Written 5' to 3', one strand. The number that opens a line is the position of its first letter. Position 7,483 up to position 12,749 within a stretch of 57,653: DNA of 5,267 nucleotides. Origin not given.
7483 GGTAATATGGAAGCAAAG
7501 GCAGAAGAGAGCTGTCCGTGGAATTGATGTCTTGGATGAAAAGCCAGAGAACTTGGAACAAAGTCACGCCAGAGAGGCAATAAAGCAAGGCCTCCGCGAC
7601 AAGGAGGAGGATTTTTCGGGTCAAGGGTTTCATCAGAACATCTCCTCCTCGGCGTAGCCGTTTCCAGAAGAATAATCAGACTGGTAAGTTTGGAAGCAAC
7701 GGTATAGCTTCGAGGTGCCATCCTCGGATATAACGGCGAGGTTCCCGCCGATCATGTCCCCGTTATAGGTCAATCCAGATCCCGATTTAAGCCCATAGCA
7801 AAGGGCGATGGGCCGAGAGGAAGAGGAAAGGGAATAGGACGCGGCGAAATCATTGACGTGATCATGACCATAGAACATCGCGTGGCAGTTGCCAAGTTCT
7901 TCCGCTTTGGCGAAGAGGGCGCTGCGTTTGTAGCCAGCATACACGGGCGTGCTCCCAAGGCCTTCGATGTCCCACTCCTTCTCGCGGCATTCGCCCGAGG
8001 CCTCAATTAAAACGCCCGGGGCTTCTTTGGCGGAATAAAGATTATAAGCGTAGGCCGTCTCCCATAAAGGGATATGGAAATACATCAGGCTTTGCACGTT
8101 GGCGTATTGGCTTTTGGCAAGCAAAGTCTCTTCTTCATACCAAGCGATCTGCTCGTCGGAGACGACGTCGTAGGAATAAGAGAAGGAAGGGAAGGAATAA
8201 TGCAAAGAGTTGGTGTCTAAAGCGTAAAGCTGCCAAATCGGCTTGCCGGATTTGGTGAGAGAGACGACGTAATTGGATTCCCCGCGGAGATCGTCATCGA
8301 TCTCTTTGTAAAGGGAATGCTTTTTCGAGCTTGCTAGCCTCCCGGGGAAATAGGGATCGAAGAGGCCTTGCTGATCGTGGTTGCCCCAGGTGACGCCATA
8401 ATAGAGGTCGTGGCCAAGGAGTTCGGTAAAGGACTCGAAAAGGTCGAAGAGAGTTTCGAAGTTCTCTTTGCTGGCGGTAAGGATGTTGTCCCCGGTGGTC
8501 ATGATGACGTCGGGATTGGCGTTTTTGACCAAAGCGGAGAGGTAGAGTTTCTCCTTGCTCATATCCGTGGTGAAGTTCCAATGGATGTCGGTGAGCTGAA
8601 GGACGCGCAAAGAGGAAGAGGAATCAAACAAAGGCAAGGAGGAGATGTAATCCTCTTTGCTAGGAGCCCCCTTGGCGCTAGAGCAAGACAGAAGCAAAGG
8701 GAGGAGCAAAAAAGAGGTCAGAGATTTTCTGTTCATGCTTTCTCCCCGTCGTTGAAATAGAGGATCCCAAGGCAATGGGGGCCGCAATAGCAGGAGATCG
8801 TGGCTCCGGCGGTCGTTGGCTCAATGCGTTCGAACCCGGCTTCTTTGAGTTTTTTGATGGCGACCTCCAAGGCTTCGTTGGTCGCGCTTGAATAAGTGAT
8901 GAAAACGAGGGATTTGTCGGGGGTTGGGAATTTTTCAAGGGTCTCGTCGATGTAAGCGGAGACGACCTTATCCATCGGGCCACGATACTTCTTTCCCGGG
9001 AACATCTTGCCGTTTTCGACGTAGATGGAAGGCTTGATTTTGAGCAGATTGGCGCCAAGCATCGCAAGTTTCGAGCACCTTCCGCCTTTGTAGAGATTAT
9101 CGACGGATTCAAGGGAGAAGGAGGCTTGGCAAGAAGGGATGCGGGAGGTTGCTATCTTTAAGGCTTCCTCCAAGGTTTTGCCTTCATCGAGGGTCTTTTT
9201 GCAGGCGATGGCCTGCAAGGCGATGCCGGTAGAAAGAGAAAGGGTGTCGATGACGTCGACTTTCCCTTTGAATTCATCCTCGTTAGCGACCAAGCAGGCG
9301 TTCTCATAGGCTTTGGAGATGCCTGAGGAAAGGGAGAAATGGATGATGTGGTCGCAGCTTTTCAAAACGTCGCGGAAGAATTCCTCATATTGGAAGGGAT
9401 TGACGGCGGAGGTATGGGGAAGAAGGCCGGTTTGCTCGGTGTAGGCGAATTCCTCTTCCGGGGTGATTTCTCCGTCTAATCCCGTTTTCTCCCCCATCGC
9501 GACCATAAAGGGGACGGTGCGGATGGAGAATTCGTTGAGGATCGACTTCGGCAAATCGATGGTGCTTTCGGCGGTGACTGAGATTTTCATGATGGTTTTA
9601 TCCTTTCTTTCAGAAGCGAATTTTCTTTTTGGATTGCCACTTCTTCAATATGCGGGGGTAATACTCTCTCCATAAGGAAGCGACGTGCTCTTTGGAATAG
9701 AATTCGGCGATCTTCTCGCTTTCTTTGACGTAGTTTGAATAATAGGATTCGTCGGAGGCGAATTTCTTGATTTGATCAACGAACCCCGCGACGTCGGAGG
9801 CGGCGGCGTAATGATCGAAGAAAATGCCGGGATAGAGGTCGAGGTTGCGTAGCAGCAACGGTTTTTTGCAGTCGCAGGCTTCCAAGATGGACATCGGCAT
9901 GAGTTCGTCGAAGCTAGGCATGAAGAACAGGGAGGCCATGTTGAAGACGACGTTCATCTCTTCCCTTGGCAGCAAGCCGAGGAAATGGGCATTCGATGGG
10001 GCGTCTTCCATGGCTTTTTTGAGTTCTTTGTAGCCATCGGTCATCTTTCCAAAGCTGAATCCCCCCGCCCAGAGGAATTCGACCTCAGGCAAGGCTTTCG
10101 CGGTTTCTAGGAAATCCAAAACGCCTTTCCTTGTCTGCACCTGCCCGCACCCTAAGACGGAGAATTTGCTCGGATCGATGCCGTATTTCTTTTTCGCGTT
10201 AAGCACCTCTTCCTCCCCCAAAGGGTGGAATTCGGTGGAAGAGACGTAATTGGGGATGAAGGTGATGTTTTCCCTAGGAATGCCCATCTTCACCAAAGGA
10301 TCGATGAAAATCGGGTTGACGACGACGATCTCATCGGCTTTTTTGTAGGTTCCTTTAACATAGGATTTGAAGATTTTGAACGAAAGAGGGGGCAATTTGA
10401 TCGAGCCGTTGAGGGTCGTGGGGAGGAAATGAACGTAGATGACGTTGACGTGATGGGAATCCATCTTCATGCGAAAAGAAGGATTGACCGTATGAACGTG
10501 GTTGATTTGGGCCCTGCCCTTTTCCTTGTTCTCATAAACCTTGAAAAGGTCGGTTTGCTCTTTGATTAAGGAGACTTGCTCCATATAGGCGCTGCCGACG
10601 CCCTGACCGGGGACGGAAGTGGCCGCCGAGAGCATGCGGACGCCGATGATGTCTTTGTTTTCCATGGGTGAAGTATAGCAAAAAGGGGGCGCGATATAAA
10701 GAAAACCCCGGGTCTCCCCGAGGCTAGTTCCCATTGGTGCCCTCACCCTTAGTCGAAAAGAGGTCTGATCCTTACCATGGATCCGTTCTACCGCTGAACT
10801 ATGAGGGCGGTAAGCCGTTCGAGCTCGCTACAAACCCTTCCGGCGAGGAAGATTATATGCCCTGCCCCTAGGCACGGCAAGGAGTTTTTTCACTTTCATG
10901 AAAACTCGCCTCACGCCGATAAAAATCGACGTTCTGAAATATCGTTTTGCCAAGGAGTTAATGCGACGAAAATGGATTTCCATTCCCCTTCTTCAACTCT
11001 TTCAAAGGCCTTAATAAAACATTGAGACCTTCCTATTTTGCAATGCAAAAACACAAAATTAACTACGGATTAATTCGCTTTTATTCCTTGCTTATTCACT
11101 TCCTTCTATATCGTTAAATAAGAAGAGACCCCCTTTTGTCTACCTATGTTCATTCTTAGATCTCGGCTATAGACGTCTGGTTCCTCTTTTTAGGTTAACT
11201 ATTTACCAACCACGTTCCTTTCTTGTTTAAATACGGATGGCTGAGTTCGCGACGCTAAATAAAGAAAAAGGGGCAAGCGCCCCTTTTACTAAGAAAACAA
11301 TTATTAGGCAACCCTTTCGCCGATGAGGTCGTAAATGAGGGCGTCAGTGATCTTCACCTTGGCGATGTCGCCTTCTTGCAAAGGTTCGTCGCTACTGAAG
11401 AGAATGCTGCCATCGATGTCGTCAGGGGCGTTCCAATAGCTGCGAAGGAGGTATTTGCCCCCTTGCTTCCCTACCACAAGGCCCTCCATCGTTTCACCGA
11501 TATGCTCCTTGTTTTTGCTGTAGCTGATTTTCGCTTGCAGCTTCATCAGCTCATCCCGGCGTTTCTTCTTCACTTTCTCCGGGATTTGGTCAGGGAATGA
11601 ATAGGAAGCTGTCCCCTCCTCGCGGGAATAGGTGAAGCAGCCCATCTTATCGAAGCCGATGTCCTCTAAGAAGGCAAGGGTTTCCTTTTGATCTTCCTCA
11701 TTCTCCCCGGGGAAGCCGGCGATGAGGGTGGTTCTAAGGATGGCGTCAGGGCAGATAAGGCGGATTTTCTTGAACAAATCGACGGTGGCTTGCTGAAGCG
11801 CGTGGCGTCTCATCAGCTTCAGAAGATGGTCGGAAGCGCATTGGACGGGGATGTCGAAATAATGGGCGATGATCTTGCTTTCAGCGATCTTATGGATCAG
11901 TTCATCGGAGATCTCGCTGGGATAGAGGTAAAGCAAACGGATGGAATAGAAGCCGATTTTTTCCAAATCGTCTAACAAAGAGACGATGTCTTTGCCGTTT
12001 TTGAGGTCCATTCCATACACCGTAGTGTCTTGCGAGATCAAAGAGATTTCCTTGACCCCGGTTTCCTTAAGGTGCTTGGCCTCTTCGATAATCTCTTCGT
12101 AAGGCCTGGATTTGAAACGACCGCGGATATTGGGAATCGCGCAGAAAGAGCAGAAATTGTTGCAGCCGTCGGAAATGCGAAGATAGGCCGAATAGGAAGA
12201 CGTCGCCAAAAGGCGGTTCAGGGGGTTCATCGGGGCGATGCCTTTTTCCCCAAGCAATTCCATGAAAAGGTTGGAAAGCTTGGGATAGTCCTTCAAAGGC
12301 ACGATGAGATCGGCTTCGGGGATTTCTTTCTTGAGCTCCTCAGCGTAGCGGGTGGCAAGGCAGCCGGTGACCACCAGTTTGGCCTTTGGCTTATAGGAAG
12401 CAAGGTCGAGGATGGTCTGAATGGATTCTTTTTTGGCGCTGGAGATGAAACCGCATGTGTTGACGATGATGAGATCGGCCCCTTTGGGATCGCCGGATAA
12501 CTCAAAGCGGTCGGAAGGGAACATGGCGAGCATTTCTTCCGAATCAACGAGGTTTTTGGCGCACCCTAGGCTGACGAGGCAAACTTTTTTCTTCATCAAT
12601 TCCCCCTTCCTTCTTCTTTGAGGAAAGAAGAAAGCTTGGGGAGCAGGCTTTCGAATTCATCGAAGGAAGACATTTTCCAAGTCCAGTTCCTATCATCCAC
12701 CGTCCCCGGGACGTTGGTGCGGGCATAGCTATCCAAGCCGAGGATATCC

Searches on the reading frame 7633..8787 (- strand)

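Call 72: search_protein_families(library=pfam, proteins=[window:7633-8787:-], max_evalue=0.00001)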
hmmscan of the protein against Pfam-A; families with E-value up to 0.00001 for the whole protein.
window:7633-8787:- (384 aa): 1 family
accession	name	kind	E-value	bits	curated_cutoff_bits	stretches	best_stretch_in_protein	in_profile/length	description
PF00149.33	Metallophos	-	2.2e-06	28.7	21.5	0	60-245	1-160/191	Calcineurin-like phosphoesterase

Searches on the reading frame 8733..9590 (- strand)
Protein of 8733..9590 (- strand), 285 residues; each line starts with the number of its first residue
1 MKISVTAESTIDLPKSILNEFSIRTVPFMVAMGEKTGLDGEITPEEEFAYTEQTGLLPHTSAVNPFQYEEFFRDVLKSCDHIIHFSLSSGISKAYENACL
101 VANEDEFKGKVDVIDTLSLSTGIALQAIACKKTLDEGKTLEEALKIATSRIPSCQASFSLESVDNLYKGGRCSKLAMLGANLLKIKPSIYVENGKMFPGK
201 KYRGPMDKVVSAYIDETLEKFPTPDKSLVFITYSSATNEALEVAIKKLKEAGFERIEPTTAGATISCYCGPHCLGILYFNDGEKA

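Call 72: search_protein_families(library=pfam, proteins=[window:8733-9590:-], max_evalue=0.00001)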
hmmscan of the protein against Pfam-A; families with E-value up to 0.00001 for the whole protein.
window:8733-9590:- (285 aa): 1 family
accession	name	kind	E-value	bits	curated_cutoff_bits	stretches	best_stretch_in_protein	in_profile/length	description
PF02645.21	DegV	-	3.5e-50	171.4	27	1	2-279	1-278/280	Uncharacterised protein, DegV family COG1307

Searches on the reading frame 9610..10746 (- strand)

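Call 72: search_protein_families(library=pfam, proteins=[window:9610-10746:-], max_evalue=0.00001)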
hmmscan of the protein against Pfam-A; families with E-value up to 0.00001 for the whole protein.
window:9610-10746:- (378 aa): 2 families
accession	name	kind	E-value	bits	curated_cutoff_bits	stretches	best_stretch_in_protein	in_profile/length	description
PF00534.26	Glycos_transf_1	-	5.3e-14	52.6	26.4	1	184-345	5-171/172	Glycosyl transferases group 1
PF13692.12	Glyco_trans_1_4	-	4.4e-10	40.4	27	1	197-329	4-139/142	Glycosyl transferases group 1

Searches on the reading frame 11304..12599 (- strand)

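Call 72: search_protein_families(library=pfam, proteins=[window:11304-12599:-], max_evalue=0.00001)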
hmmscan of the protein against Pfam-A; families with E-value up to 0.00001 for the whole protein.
window:11304-12599:- (431 aa): 3 families
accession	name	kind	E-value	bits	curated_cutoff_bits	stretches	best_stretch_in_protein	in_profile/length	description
PF00919.26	UPF0004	-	1.5e-26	92.7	27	1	5-100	1-97/98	Uncharacterized protein family UPF0004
PF04055.27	Radical_SAM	-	6.2e-23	82.2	29.5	1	142-311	3-166/166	Radical SAM superfamily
PF18693.7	TRAM_2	-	1.2e-13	51.4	27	1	367-430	1-63/63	TRAM domain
